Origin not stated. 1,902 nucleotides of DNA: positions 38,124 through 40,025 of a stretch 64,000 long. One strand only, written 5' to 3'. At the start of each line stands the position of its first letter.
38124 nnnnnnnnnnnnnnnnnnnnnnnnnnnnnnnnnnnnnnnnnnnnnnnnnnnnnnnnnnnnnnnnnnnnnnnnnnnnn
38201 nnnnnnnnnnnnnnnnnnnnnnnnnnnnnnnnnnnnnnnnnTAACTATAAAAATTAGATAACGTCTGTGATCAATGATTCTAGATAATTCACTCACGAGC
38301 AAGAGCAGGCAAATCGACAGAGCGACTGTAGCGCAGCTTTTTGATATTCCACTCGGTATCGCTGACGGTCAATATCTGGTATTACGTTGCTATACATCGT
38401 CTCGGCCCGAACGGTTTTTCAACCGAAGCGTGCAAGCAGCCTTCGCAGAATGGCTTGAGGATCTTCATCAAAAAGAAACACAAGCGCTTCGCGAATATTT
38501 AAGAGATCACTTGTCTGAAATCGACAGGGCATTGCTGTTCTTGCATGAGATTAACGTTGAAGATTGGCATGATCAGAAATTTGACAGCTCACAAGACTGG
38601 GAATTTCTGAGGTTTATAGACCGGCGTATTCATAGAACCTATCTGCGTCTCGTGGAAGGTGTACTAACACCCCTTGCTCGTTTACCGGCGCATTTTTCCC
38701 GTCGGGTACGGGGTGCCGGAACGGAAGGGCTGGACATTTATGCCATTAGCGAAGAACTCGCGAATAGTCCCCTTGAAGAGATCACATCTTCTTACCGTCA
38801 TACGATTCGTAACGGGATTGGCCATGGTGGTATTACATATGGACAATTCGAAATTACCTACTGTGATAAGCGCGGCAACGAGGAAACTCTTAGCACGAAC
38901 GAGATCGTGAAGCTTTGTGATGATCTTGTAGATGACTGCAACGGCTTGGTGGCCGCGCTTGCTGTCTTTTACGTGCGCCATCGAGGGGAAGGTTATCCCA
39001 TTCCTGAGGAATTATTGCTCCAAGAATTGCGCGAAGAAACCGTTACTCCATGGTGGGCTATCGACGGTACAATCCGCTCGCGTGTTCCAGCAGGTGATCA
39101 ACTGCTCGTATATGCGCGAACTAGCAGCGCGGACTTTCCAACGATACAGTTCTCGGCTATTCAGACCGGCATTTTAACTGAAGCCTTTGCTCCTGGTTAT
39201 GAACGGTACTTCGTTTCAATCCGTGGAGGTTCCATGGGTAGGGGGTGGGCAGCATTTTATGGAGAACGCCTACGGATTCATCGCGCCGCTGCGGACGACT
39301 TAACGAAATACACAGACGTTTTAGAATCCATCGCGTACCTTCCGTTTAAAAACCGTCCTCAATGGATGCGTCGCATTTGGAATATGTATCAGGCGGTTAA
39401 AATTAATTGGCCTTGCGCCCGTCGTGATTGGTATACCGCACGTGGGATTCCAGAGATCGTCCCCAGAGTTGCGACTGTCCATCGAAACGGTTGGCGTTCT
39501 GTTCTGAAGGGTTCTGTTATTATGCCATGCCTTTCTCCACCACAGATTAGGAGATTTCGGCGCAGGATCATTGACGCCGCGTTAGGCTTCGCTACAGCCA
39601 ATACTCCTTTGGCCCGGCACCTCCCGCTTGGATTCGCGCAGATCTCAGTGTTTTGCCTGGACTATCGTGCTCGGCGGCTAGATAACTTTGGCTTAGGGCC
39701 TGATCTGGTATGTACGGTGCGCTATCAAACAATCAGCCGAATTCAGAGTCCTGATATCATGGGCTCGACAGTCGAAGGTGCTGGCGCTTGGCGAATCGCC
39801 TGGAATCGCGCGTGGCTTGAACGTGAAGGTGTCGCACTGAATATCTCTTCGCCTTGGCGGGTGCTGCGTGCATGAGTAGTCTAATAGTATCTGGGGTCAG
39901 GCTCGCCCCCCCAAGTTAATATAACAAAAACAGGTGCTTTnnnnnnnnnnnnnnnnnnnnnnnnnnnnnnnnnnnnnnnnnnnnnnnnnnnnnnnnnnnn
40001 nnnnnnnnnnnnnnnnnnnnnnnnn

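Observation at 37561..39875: Two-gene module: a PD-(D/E)xK (DUF6602-like) nuclease plus a 533-aa orphan with a HEPN-like motif. This is a candidate undescribed defence or abortive-infection system.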

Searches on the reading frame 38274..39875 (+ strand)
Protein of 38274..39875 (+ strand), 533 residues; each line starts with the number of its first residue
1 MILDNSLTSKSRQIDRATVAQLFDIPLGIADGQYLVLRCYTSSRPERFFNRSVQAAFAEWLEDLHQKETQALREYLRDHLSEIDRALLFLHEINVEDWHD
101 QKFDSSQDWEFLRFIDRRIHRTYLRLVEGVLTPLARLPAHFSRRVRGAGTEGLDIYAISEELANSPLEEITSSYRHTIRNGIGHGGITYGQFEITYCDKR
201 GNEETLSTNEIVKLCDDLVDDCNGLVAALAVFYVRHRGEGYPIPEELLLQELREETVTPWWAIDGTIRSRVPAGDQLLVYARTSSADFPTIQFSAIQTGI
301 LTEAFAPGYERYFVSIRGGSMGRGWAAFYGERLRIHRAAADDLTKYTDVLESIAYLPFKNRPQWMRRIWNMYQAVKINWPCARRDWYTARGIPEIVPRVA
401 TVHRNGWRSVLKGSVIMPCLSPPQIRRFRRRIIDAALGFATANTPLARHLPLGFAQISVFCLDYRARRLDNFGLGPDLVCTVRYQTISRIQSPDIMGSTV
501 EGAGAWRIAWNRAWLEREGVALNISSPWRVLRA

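Call 3: search_protein_families(library=pfam, proteins=[window:38274-39875:+], max_evalue=1)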
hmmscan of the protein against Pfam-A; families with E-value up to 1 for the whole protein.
window:38274-39875:+ (533 aa): 0 families

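Call 4: search_protein_families(library=padloc, proteins=[window:38274-39875:+], max_evalue=1)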
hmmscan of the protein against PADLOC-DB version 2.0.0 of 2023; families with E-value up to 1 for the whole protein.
window:38274-39875:+ (533 aa): 0 families

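Call 5: search_protein_families(library=ncbifam, proteins=[window:38274-39875:+], max_evalue=1)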
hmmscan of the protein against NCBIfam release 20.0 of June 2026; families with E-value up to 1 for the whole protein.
window:38274-39875:+ (533 aa): 0 families

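Call 6: find_homologous_proteins(query=window:38274-39872:+)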
Query window:38274-39872:+ (533 aa): 97 proteins with E <= 0.001 among 8000 candidates.
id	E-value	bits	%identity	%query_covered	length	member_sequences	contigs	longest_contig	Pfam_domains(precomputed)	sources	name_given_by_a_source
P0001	0.0e+0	1027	81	100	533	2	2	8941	-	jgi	jgi:hypothetical protein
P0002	1.8e-297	1005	80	100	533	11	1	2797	-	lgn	-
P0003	9.7e-288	973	79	100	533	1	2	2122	-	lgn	-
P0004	9.4e-284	960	76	100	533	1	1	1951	-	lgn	-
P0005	7.9e-279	944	76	100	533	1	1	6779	-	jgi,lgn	-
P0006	2.3e-243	827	79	84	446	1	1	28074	-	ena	-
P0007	4.3e-224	763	63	98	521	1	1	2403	-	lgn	-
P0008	9.5e-220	749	61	99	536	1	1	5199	-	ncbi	-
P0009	5.2e-207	707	59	99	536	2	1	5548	-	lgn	-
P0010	2.5e-201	688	57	99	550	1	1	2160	-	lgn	-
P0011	4.3e-193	661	55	99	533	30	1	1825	-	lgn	-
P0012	2.1e-187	642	87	60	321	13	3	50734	-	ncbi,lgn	-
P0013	4.5e-182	624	54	99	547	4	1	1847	-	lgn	-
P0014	1.2e-179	616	87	58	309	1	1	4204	-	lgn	-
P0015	6.3e-159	548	48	96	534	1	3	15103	-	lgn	-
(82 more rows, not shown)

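Call 8: search_solved_structures(query=window:38274-39872:+, max_evalue=10)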
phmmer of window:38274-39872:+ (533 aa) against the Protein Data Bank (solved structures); distinct sequences matched with E-value up to 10: 7.
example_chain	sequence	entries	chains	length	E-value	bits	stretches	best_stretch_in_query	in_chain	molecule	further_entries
6x89_S3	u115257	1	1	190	0.29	12.8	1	328-384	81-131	NDUS3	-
8e91_A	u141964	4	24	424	0.37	12.4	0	153-216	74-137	ATP-dependent Clp protease ATP-binding subunit ClpX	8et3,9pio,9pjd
4u05_A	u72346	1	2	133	0.4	12.3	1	299-355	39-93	Single Domain Antibody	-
4w70_A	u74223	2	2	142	0.43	12.2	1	272-358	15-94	Single Domain Antibody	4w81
4w68_B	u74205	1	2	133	0.45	12.2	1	272-357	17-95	Single domain antibody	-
7ar7_C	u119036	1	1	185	0.69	11.5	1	328-384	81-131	NADH dehydrogenase [ubiquinone] iron-sulfur protein 3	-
4tyu_A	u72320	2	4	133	1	11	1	299-354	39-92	Single Domain Antibody | sdAb A3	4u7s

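Call 10: find_related_loci(query=A1, collection=genome_contigs, flank=8000)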
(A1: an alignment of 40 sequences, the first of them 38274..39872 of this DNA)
Query A1 (533 aa) in genome_contigs; peptide patterns used: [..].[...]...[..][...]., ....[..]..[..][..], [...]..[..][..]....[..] (x = any residue, [..] = any of these).
200 stretches matched a pattern; 83 encode a relative of the query (tblastn E <= 1e-3); the best 80 are kept; 78 distinct loci.
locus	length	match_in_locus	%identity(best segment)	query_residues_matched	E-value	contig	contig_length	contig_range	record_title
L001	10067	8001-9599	82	1-533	0e+0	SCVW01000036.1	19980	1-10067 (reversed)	MAG: Smithella sp. isolate SDB_sulfate1 contig-15000002, whole genome shotgun sequence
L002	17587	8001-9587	55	1-530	0e+0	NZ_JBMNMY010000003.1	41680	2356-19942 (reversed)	MAG: Aminivibrio sp. isolate SBF912LR0HQ0056 contig_20772, whole genome shotgun sequence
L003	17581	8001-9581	48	3-519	5e-151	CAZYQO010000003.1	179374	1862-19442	MAG TPA_asm: uncultured Candidatus Peribacteria bacterium isolate SRP292972_co1_29 genome assembly, contig: NODE_109_len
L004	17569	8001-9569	44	2-516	7e-144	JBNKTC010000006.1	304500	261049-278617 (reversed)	MAG: Campylobacterales bacterium isolate A2.bin.7.orig k141_198166, whole genome shotgun sequence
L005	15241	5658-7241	45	3-520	2e-143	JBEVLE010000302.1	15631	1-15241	MAG: Longimicrobiaceae bacterium isolate T4R2BO.9.metabat2 T4R2BO.9.metabat2_k133_5012211, whole genome shotgun sequence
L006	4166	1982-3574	46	3-523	1e-144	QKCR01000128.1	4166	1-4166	MAG: Alphaproteobacteria bacterium isolate SZUA-429 scaffold_113914, whole genome shotgun sequence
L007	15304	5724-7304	46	3-519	1e-138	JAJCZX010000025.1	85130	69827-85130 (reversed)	MAG: Gemmatimonadota bacterium isolate OFTM32 OFTM32_24, whole genome shotgun sequence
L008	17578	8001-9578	44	3-519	1e-138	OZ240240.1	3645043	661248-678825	MAG: Dehalococcoidia bacterium isolate 9fa25b9b-25de-44f7-936b-2c4815794ad0 genome assembly, chromosome: 1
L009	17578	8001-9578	46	3-519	2e-138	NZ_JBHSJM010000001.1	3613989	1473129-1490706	Rubritalea spongiae strain KCTC 12906 tig00000001, whole genome shotgun sequence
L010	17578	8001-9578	45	3-519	1e-137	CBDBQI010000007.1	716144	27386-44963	MAG: Dehalococcoidia bacterium isolate aa297ee3-c136-429f-8284-2fbc07899539 genome assembly, contig: contig_7, whole gen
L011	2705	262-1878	43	2-527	2e-145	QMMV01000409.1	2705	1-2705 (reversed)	MAG: Deltaproteobacteria bacterium isolate B23_G16 B23_Guay16_scaffold_52435, whole genome shotgun sequence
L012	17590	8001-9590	46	3-523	2e-136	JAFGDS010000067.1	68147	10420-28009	MAG: Pirellulales bacterium isolate Zod_Metabat.1184 k87_5194749, whole genome shotgun sequence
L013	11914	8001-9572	46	2-516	8e-136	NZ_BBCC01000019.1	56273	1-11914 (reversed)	Desulfosarcina cetonica JCM 12296, whole genome shotgun sequence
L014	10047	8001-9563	44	2-516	5e-136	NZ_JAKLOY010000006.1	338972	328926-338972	Geomonas sp. Red32 Scaffold6, whole genome shotgun sequence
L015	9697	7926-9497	46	2-516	4e-136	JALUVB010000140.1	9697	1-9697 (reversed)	MAG: bacterium isolate 128-326_metabat2_scaf2bin.016 128-326_scaffold_3575_c1, whole genome shotgun sequence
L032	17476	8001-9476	41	32-516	5e-117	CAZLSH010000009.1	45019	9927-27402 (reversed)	MAG TPA_asm: uncultured Clostridia bacterium isolate SRP192927_co7_47 genome assembly, contig: NODE_1139_length_45019_co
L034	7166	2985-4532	40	2-516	8e-117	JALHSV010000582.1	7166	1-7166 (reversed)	MAG: Thermodesulfovibrionales bacterium isolate PFL7 seq_4011371, whole genome shotgun sequence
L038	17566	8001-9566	40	5-516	1e-112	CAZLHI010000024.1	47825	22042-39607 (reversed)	MAG TPA_asm: uncultured bacterium isolate SRP239594_co1_170 genome assembly, contig: NODE_110_length_47825_cov_34.528679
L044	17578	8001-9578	44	3-516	4e-122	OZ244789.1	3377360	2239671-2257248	MAG: Chloroflexota bacterium isolate ab4077b5-c520-4789-84b5-e4883557eec7 genome assembly, chromosome: 1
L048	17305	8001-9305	41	87-516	3e-92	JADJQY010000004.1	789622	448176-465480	MAG: Candidatus Eisenbacteria bacterium isolate Fred_18-Q3-R57-64_MAXAC.354 tig00003548-10-7897160, whole genome shotgun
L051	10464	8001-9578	37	1-517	3e-109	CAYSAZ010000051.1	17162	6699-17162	MAG TPA_asm: uncultured Rhodobacterales bacterium isolate binchicken_co67_139 genome assembly, contig: NODE_3399_length_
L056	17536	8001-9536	29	23-520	8e-73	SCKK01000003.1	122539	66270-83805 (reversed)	Candidatus Neomarinimicrobiota bacterium strain TS1B10-2 T1B10-2_42, whole genome shotgun sequence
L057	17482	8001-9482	43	30-517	5e-121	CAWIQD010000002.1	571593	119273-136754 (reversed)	MAG: uncultured Acidobacteriota bacterium isolate MFD01721.bin.1.17 genome assembly, contig: contig_14869, whole genome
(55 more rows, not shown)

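Call 21: search_protein_families(library=pfam, proteins=[L001:4312-4926:+, L001:5003-5989:+, L001:6084-7826:+], max_evalue=0.01)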
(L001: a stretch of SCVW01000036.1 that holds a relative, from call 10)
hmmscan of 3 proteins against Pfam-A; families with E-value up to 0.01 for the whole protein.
L001:4312-4926:+ (204 aa): 0 families

L001:5003-5989:+ (328 aa): 7 families
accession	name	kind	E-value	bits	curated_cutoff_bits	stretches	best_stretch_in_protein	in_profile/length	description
PF13673.13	Acetyltransf_10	-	2.3e-25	89.5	23.6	2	35-139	5-112/128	Acetyltransferase (GNAT) domain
PF00583.31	Acetyltransf_1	-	4e-24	85.6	20.7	2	207-290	28-116/116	Acetyltransferase (GNAT) family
PF13508.13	Acetyltransf_7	-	4e-24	85.2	27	2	217-291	8-83/84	Acetyltransferase (GNAT) domain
PF08445.16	FR47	-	8.8e-10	38.9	22.1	1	80-140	21-83/86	FR47-like protein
PF13527.13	Acetyltransf_9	-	0.00024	21.5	25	1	83-136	75-126/127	Acetyltransferase (GNAT) domain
PF13420.13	Acetyltransf_4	-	0.00028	21.4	24.3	0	50-137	39-137/155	Acetyltransferase (GNAT) domain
PF12568.14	PanZ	-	0.0017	18.3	22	1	215-290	41-120/128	Acetyltransferase (GNAT) domain, PanZ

L001:6084-7826:+ (580 aa): 1 family
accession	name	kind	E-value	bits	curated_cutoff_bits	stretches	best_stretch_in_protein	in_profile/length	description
PF19614.4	DUF6119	-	5.1e-104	349.2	27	1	8-565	1-524/524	Family of unknown function (DUF6119)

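Call 29: find_encoding_contigs(protein=P0001, flank=6000, max_places=3)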
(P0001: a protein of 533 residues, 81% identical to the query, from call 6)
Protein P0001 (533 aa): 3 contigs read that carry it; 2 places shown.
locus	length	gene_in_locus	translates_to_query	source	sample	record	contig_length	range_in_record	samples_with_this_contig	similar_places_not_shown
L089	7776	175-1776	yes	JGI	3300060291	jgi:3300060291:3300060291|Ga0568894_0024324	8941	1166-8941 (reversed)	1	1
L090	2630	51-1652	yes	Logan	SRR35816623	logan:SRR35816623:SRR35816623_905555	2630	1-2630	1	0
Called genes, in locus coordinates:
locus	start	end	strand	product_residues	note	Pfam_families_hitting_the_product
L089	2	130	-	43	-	?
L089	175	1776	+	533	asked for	-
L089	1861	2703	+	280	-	-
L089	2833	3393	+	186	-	-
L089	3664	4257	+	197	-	-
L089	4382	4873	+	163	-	-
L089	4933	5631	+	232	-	-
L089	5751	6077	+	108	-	PF05973:Gp49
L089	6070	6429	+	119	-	PF12844:HTH_19 (faint), PF13560:HTH_31, PF01381:HTH_3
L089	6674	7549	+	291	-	PF01555:N6_N4_Mtase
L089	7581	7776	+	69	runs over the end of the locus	-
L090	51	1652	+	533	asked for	-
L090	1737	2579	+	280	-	-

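Call 30: find_encoding_contigs(protein=P0006, flank=6000, max_places=3)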
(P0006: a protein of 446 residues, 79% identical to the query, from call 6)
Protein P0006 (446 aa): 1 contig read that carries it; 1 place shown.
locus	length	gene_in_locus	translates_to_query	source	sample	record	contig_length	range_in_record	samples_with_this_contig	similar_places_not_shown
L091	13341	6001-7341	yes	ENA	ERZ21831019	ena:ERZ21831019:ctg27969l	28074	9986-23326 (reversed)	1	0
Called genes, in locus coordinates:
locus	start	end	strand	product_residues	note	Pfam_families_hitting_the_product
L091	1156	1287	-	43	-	PF00578:AhpC-TSA (weak)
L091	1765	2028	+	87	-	PF08937:ThsB_TIR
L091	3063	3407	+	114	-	-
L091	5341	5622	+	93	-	-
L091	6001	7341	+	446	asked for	-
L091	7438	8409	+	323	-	PF11185:DUF2971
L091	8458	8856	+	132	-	-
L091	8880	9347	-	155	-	-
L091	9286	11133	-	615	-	-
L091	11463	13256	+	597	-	PF00501:AMP-binding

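Call 31: find_encoding_contigs(protein=P0012, flank=6000, max_places=3)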
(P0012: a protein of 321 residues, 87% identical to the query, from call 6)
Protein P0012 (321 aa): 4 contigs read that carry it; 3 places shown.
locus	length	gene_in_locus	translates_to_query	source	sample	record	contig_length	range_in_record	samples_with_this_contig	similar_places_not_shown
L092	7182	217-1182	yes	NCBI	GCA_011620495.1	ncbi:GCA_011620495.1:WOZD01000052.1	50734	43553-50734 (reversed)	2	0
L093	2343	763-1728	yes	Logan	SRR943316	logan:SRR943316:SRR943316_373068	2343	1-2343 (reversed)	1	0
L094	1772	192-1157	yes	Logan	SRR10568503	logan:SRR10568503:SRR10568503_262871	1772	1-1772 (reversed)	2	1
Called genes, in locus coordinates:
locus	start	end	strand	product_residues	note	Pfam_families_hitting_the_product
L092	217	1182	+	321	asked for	-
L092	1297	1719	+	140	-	PF01951:Archease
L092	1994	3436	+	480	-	PF01139:RtcB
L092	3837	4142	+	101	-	-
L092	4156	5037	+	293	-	PF03279:Lip_A_acyltrans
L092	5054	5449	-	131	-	PF01850:PIN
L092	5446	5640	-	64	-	PF09957:VapB_antitoxin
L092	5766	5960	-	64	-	-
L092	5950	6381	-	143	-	PF01842:ACT, PF13291:ACT_4 (faint), PF19571:ACT_8, PF22190:TTHA0829-like_ACT (faint), PF22629:ACT_AHAS_ss (weak), PF01842:ACT (weak), PF22629:ACT_AHAS_ss (weak)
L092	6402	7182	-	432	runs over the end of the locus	PF00501:AMP-binding, PF14535:AMP-binding_C_2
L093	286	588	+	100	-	PF13358:DDE_3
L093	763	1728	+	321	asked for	-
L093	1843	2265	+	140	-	PF01951:Archease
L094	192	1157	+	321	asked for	-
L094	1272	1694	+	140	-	PF01951:Archease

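Call 32: find_encoding_contigs(protein=P0005, flank=6000, max_places=3)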
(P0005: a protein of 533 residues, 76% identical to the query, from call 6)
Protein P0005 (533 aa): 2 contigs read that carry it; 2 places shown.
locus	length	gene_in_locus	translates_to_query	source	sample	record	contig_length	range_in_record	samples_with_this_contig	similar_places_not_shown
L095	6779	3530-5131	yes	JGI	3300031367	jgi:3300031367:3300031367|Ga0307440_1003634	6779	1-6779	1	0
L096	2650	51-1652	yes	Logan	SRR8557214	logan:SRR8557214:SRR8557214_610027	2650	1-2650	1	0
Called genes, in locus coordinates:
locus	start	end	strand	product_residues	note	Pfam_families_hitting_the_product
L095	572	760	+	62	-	-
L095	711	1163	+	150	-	-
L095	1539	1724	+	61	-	-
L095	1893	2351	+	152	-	-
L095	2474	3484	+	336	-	PF04313:HSDR_N (faint)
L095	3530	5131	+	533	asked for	-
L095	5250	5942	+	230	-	-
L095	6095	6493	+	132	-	-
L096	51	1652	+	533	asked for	-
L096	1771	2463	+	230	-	-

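Call 33: predict_structure(alignment_id=A1)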
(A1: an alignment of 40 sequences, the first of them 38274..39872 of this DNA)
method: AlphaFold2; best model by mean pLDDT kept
length: 533 residues; sequences in the alignment: 40
mean_pLDDT: 90.1   pTM: 0.88
mean pLDDT of the five models: 90.1, 88.8, 88.7, 88.0, 87.8
residues with pLDDT >= 90: 346; 70-90: 173; 50-70: 12; < 50: 2
segments of 3 or more residues with pLDDT < 50: none
pLDDT, mean of each block of 10 residues (from residue 1): 69 90 87 89 91 97 97 97 96 91 78 93 97 97 93 94 93 96 95 93 94 95 98 93 92 89 91 92 87 91 90 88 89 89 83 81 79 84 87 91 93 89 93 94 83 95 88 82 92 86 94 91 87 72
secondary structure, 60 per line:
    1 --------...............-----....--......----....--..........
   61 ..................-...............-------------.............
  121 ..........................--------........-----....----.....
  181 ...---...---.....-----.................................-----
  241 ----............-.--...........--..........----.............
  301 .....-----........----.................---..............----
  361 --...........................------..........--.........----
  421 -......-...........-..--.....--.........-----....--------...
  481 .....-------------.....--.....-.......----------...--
elements in order: H9-23 H29-32 H35-40 H45-48 H51-78 H80-94 H108-146 H155-162 H168-171 H176-183 E187-189 E193-197 E203-207 H208-235 H245-256 E261-271 E274-283 H288-305 E311-318 E323-329 H330-339 H343-349 E350-356 H363-389 E396-405 E408-416 H422-427 H429-439 H445-449 E452-460 H466-469 E478-485 E499-503 E506-510 H512-518 E529-531

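Call 40: search_protein_families(library=pfam, alignment_id=A2, max_evalue=0.0001)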
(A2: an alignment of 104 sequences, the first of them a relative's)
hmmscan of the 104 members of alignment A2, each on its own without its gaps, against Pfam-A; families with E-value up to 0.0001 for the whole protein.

A. member 1, L001:6084-7823:+ (580 aa): 1 family
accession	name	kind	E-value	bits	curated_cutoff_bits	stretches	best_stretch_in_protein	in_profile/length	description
PF19614.4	DUF6119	-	5.1e-104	349.2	27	1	8-565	1-524/524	Family of unknown function (DUF6119)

B. families by the number of members that match (of 104 scanned): 191 families (the first 25 are shown)
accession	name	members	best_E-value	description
PF01261.30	AP_endonuc_2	4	4.6e-44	Xylose isomerase-like TIM barrel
PF13304.12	AAA_21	4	3.7e-13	AAA domain, putative AbiEii toxin, Type IV TA system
PF02463.25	SMC_N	4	5.8e-12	RecF/RecN/SMC N terminal domain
PF02384.22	N6_Mtase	3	4.7e-65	N-6 DNA Methylase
PF07669.17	Eco57I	3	1.5e-49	Eco57I restriction-modification methylase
PF00005.33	ABC_tran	3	3.9e-32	ABC transporter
PF03176.21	MMPL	2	8.6e-121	MMPL family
PF20473.4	MmeI_Mtase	2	6.5e-97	MmeI, DNA-methyltransferase domain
PF05496.18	RuvB_N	2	2.2e-76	Holliday junction DNA helicase RuvB P-loop domain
PF00400.38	WD40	2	1.1e-75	WD domain, G-beta repeat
PF25174.1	Beta-prop_THOC3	2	4.9e-74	THOC3 beta-propeller domain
PF01695.23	IstB_IS21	2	2.7e-73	IstB-like ATP binding protein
PF25173.1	Beta-prop_WDR3_1st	2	1e-68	WDR3 first beta-propeller domain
PF24814.1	WD40_Prp19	2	4e-51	Prp19 WD40 domain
PF25175.1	Beta-prop_WDR5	2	3.7e-50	WDR5 beta-propeller domain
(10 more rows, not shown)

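Call 41: search_protein_families(library=padloc, alignment_id=A2, max_evalue=0.00001)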
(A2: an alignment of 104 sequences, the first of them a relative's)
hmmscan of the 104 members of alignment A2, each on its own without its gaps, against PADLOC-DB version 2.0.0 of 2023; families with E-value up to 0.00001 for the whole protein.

A. member 1, L001:6084-7823:+ (580 aa): 0 families

B. families by the number of members that match (of 104 scanned): 214 families (the first 25 are shown)
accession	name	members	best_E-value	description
PDLC04134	mad2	7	1.2e-51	mads_2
PDLC04135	mad3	4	2.1e-88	mads_3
PDLC02980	AriA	4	1.2e-12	-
PDLC03021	MTase_I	3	5.1e-35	Type I methyltransferase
PDLC04140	mad8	3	8e-31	mads_8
PDLC03598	REase_MTase_IIG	2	0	Type IIG restriction enzyme-methyltransferase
PDLC03599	REase_MTase_IIG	2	2.1e-98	Type IIG restriction enzyme-methyltransferase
PDLC03627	REase_MTase_IIG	2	1.2e-88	Type IIG restriction enzyme-methyltransferase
PDLC02630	DrmD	2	1.2e-51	DrmD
PDLC02643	DrmMI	2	9.8e-48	DrmMI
PDLC03035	MTase_I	2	1.8e-34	Type I methyltransferase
PDLC03026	MTase_I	2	2.7e-33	Type I methyltransferase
PDLC03630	REase_MTase_IIG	2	3e-27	Type IIG restriction enzyme-methyltransferase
PDLC03353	MTase_II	2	9.8e-27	Type II methyltransferase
PDLC02525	PglX|PglXI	2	3.3e-26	PglX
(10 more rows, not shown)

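Call 64: search_dna_similar(query=window:38274-39872:+, collection=plasmids, mode=protein, max_rows=15)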
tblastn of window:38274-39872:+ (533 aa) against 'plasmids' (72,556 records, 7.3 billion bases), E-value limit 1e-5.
No match.

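Call 65: search_dna_similar(query=window:38274-39872:+, collection=phages, mode=protein, max_rows=10)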
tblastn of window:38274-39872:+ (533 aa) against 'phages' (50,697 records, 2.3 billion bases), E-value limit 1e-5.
No match.

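Call 68: search_protein_representatives(alignment_id=A1)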
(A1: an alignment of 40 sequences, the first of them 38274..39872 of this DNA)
Query: 40 sequences, 537 profile positions. Proteins with E-value up to 0.001 (for the whole library): 559; up to 1e-10: 442; up to 1e-30: 235. The best 150 are listed.
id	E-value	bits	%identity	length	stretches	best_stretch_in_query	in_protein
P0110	1.2e-247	839.1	-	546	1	1-533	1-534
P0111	1.1e-226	769.9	-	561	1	1-534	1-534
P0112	3.6e-216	735.3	-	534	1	4-534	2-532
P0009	6.5e-213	724.5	-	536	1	7-534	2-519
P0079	4.1e-210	715.3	-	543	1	4-535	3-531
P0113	1.2e-208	710.4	-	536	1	3-534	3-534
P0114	3.9e-200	682.4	-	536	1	9-531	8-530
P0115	1.0e-198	677.7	-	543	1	2-532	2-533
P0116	2.5e-191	653.3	-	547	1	6-533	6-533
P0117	1.0e-189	648.0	-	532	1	1-536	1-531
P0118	3.3e-188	643.0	-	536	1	4-532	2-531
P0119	2.1e-187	640.3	-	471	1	73-534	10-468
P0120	3.0e-187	639.8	-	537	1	8-532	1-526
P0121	6.7e-187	638.7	-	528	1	10-532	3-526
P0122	1.5e-184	630.9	-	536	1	7-532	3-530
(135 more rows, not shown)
